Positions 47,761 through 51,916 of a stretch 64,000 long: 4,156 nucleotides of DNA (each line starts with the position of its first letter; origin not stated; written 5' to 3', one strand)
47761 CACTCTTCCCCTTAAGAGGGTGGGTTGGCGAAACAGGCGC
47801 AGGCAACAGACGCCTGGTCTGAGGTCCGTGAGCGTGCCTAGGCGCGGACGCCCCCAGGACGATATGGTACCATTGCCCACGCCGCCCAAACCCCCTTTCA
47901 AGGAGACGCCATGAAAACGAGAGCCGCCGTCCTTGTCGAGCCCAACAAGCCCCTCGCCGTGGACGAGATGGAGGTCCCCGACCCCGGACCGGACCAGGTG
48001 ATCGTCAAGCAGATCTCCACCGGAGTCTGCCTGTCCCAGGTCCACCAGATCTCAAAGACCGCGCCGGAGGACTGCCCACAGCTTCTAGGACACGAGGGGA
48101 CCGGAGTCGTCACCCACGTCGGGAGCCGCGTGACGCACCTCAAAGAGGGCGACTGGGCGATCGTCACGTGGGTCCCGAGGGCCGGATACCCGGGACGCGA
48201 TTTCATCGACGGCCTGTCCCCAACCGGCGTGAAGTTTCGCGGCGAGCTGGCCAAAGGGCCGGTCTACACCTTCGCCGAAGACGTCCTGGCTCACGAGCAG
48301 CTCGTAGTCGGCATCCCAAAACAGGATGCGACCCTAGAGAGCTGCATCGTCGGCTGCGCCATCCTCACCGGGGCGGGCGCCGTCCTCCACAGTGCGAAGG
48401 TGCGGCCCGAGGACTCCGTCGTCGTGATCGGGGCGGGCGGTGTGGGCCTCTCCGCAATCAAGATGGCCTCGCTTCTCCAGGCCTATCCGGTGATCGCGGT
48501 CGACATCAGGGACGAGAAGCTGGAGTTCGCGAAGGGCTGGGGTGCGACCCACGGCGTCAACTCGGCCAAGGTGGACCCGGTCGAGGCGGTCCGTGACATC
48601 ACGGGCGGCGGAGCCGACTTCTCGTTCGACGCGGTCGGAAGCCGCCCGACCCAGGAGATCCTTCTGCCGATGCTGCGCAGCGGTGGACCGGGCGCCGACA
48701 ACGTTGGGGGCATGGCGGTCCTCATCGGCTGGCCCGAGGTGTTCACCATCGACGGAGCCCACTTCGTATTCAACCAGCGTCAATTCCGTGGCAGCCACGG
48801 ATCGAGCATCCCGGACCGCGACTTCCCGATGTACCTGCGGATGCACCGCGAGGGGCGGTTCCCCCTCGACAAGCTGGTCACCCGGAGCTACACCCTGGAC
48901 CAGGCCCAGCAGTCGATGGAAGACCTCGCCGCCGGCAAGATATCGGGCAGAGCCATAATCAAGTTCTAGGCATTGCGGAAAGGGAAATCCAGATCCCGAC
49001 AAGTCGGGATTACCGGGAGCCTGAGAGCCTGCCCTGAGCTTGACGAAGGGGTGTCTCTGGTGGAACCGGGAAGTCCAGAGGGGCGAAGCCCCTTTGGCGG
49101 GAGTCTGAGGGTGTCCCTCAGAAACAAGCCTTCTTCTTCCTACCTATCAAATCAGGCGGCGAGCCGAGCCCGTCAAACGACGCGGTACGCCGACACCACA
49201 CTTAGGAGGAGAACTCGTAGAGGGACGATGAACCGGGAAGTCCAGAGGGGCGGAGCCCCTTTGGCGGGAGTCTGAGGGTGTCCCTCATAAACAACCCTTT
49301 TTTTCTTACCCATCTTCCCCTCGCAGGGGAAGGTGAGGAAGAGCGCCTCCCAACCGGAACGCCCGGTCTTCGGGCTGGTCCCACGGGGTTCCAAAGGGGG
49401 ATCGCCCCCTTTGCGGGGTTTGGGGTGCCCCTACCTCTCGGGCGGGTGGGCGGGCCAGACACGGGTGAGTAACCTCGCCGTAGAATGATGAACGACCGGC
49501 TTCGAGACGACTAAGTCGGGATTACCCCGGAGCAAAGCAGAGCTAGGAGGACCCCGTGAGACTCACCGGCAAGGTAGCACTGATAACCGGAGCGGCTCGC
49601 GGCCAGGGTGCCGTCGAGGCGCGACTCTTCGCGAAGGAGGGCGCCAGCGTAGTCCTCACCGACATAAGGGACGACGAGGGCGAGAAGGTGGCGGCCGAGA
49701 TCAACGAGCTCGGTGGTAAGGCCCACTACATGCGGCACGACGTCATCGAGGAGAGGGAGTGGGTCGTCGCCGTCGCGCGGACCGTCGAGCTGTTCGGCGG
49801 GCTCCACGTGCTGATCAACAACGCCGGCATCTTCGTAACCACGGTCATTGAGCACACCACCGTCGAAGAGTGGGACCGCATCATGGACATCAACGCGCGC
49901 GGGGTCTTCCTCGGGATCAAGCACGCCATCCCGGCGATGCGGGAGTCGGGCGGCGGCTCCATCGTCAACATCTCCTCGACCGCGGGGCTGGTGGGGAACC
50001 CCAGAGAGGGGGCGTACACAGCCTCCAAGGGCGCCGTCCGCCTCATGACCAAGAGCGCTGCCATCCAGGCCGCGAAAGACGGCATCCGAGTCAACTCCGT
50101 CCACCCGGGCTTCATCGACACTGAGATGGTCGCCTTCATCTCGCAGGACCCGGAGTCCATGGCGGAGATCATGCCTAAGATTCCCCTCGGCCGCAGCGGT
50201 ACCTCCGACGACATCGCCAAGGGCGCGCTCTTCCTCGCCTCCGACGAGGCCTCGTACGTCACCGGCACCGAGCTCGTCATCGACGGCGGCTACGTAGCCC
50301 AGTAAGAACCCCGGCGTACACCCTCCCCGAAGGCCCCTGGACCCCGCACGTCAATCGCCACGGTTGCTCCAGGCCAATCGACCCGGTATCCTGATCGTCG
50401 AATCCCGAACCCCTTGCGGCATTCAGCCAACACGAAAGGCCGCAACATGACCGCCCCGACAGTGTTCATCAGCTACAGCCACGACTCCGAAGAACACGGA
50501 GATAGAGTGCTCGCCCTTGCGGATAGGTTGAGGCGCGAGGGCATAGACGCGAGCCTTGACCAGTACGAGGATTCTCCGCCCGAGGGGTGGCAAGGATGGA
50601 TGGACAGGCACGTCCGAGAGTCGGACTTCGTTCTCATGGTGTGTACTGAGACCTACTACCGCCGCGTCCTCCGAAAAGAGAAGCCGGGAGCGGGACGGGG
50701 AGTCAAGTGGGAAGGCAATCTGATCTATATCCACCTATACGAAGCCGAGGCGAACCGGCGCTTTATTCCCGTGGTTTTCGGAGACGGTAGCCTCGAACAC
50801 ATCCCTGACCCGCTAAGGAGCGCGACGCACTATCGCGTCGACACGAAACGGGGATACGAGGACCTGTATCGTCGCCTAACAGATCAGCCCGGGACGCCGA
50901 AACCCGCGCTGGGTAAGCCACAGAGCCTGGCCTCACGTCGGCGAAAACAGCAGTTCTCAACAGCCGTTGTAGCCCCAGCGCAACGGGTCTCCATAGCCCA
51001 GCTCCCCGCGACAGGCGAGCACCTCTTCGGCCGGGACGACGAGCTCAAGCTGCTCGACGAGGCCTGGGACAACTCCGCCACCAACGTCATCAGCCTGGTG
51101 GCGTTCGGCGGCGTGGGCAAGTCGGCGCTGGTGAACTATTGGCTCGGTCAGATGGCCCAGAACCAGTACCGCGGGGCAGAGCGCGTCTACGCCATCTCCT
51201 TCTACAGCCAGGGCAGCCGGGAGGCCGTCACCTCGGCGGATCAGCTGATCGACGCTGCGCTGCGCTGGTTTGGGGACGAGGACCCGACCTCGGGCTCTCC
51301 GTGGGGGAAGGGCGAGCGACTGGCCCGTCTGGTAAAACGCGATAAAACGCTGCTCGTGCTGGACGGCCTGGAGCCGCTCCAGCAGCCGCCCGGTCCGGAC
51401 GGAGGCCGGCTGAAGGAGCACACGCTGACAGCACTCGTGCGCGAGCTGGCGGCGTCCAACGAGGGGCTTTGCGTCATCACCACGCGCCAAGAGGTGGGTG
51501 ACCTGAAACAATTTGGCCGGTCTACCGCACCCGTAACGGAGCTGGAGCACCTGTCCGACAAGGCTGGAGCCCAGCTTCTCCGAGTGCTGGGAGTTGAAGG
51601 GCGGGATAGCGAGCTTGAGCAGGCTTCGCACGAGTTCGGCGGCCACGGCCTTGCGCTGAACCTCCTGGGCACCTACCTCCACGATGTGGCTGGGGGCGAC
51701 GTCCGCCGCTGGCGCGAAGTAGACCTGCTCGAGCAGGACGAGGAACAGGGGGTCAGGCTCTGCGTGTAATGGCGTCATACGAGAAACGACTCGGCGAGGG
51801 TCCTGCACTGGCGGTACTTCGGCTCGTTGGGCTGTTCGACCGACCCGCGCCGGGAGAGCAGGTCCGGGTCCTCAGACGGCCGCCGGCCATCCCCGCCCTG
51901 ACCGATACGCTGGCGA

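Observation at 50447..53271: TIR/SEFIR-NB-ARC and TPR halves of a STAND (NLR-like) protein are separated by a one-base shift at a G5 run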

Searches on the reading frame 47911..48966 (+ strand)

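Call 30: search_protein_families(library=pfam, proteins=[window:47911-48966:+], max_evalue=0.001)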
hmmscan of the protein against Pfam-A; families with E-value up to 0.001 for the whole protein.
window:47911-48966:+ (352 aa): 4 families
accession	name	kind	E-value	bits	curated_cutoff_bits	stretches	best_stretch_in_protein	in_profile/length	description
PF00107.32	ADH_zinc_N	-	1.3e-21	77.3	31.8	1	177-309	1-124/129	Zinc-binding dehydrogenase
PF08240.17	ADH_N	-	4.5e-12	46.6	23.5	1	26-137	1-104/104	Alcohol dehydrogenase GroES-like domain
PF01262.27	AlaDh_PNT_C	-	1.8e-05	24.7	23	1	162-209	21-69/214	Alanine dehydrogenase/PNT, C-terminal domain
PF16912.11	Glu_dehyd_C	-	3.4e-05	23.9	34.9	1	157-338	22-200/211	Glucose dehydrogenase C-terminus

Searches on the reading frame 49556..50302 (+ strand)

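Call 30: search_protein_families(library=pfam, proteins=[window:49556-50302:+], max_evalue=0.001)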
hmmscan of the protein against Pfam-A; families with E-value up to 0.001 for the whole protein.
window:49556-50302:+ (249 aa): 3 families
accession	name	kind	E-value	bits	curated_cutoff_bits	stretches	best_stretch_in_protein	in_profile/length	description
PF13561.12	adh_short_C2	-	5.4e-70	236.1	27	1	12-246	1-235/236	Enoyl-(Acyl carrier protein) reductase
PF00106.31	adh_short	-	2.4e-57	194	26.6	1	6-198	1-193/195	short chain dehydrogenase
PF08659.16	KR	-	1.1e-11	45.5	22.6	1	8-159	3-154/180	KR domain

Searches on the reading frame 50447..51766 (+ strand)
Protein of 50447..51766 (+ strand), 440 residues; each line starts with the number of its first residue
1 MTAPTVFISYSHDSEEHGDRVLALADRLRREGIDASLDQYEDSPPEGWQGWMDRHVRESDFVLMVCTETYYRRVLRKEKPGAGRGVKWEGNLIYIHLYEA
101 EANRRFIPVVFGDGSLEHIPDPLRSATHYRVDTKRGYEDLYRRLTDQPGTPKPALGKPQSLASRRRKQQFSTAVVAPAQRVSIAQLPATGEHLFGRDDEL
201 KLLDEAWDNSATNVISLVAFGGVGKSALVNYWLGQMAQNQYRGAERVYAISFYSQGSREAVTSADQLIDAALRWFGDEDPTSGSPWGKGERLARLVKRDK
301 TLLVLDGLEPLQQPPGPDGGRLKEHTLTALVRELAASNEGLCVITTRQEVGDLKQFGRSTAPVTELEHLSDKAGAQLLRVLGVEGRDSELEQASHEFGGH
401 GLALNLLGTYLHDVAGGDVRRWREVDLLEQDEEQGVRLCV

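Call 4: search_protein_families(library=pfam, proteins=[window:50447-51766:+], max_evalue=0.01)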
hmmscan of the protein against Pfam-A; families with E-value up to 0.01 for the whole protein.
window:50447-51766:+ (440 aa): 5 families
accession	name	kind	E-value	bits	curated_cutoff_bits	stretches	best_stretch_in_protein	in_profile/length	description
PF08357.16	SEFIR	-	6.2e-18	65.9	23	1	5-131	2-139/150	SEFIR domain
PF13676.11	TIR_2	-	3.9e-16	60.1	28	1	6-144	1-121/122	TIR domain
PF05729.18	NACHT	-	2.9e-08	34.1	26.7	1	222-379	10-161/167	NACHT domain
PF13191.12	AAA_16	-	2.8e-06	28.4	32.6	1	193-337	2-158/167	AAA ATPase domain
PF20703.3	nSTAND1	-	0.00018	21.7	27.1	1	191-349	14-162/379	Novel STAND NTPase 1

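Call 5: search_protein_families(library=padloc, proteins=[window:50447-51766:+], max_evalue=0.01)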
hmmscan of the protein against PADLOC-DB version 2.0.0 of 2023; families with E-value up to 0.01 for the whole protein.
window:50447-51766:+ (440 aa): 1 family
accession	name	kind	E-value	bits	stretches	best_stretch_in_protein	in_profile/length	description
PDLC03957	bSEFIR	-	2.1e-56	190.5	1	1-173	35-203/412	-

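Call 9: list_cluster_members(proteins=[P0001, window:50447-51766:+, window:51769-53268:+])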
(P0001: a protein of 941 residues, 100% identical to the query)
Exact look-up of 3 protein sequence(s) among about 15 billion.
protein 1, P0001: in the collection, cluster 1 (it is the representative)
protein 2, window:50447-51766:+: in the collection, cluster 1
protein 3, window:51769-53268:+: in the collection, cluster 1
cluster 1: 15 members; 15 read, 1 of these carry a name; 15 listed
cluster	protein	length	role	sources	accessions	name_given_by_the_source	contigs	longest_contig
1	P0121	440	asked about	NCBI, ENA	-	-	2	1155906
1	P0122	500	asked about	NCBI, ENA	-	-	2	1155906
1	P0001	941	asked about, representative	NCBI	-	-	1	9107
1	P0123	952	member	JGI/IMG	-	tetratricopeptide (TPR) repeat protein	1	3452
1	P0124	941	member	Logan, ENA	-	-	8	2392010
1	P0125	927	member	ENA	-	-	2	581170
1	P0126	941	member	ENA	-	-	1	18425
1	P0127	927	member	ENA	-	-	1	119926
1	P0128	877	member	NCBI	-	-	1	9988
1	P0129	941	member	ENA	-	-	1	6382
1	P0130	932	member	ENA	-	-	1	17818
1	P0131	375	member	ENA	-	-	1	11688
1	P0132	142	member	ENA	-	-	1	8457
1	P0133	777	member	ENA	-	-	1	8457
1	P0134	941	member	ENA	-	-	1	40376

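Call 16: find_encoding_contigs(protein=P0133, flank=3000, max_places=3)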
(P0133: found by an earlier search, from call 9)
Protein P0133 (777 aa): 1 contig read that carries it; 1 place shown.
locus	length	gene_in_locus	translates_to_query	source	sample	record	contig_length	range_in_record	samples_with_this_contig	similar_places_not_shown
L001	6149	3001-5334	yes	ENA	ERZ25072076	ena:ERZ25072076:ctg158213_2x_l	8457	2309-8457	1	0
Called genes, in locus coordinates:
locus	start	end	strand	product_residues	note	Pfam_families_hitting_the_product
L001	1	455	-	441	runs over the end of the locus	PF13701:DDE_Tnp_1_4, PF01609:DDE_Tnp_1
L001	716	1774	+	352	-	PF08240:ADH_N, PF01262:AlaDh_PNT_C (faint), PF00107:ADH_zinc_N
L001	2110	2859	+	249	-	PF00106:adh_short, PF08659:KR, PF13561:adh_short_C2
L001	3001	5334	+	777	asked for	PF08357:SEFIR, PF13676:TIR_2, PF13191:AAA_16 (faint), PF05729:NACHT, PF07719:TPR_2 (faint), PF17874:TPR_MalT (weak), PF13181:TPR_8 (faint), PF13424:TPR_12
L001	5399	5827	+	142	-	PF07719:TPR_2 (faint), PF17874:TPR_MalT (weak), PF13424:TPR_12 (weak), PF14559:TPR_19 (weak)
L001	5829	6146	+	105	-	-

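Call 17: find_encoding_contigs(protein=P0130, flank=3000, max_places=3)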
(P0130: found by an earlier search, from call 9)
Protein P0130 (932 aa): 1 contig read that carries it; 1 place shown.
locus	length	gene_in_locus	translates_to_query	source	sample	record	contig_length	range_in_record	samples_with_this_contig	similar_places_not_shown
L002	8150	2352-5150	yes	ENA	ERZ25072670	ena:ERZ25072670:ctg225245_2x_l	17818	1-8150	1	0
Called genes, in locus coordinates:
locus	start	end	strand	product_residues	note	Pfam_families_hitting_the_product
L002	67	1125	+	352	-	PF08240:ADH_N, PF01262:AlaDh_PNT_C (faint), PF00107:ADH_zinc_N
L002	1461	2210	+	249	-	PF00106:adh_short, PF08659:KR, PF13561:adh_short_C2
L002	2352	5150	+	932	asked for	PF08357:SEFIR, PF13676:TIR_2, PF05729:NACHT (weak), PF07719:TPR_2 (faint), PF13374:TPR_10 (faint), PF17874:TPR_MalT (weak), PF00515:TPR_1 (faint), PF13424:TPR_12, +1 more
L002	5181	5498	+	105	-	-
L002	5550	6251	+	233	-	-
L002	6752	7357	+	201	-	PF13701:DDE_Tnp_1_4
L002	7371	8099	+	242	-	PF01609:DDE_Tnp_1, PF13701:DDE_Tnp_1_4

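Call 18: find_encoding_contigs(protein=P0121, flank=3000, max_places=4)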
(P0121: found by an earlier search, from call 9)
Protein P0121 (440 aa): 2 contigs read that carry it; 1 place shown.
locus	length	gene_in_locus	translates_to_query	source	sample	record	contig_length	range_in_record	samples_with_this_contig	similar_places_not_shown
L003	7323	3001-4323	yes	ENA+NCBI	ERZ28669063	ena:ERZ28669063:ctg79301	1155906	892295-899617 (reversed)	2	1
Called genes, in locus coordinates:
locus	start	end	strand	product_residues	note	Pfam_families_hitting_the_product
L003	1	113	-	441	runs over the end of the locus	PF13701:DDE_Tnp_1_4, PF01609:DDE_Tnp_1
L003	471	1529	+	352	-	PF08240:ADH_N, PF01262:AlaDh_PNT_C (faint), PF00107:ADH_zinc_N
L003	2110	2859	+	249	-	PF00106:adh_short, PF08659:KR, PF13561:adh_short_C2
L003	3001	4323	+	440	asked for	PF08357:SEFIR, PF13676:TIR_2, PF13191:AAA_16 (weak), PF05729:NACHT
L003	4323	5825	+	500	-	PF13428:TPR_14 (faint), PF07719:TPR_2 (faint), PF13374:TPR_10 (faint), PF13424:TPR_12 (weak), PF17874:TPR_MalT (faint), PF00515:TPR_1 (faint), PF13424:TPR_12, PF14559:TPR_19 (weak), +1 more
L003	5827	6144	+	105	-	-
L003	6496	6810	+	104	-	-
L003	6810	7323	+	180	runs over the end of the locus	PF00089:Trypsin, PF13365:Trypsin_2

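Call 64: find_encoding_contigs(protein=P0134, flank=10000, max_places=2)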
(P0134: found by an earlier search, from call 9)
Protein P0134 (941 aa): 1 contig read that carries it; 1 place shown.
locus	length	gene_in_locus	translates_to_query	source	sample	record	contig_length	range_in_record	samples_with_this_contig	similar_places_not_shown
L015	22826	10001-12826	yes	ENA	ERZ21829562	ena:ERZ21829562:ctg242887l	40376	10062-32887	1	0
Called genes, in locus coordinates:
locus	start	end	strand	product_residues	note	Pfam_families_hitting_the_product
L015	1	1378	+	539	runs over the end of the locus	PF00501:AMP-binding, PF13193:AMP-binding_C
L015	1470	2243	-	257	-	PF00378:ECH_1, PF16113:ECH_2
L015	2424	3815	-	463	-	PF01425:Amidase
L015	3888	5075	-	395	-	PF02746:MR_MLE_N, PF13378:MR_MLE_C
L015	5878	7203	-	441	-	PF13701:DDE_Tnp_1_4, PF01609:DDE_Tnp_1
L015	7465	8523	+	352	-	PF08240:ADH_N, PF01262:AlaDh_PNT_C (faint), PF00107:ADH_zinc_N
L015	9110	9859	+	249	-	PF00106:adh_short, PF08659:KR, PF13561:adh_short_C2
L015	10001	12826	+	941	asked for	PF08357:SEFIR, PF13676:TIR_2, PF05729:NACHT, PF07719:TPR_2 (faint), PF13374:TPR_10 (faint), PF13424:TPR_12 (weak), PF17874:TPR_MalT (faint), PF13424:TPR_12, +2 more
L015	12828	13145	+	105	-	-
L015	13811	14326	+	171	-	PF00089:Trypsin, PF13365:Trypsin_2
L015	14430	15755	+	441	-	PF13701:DDE_Tnp_1_4, PF01609:DDE_Tnp_1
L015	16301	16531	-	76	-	PF13701:DDE_Tnp_1_4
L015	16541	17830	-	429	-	PF13701:DDE_Tnp_1_4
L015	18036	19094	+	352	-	PF02126:PTE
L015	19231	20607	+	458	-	PF00079:Serpin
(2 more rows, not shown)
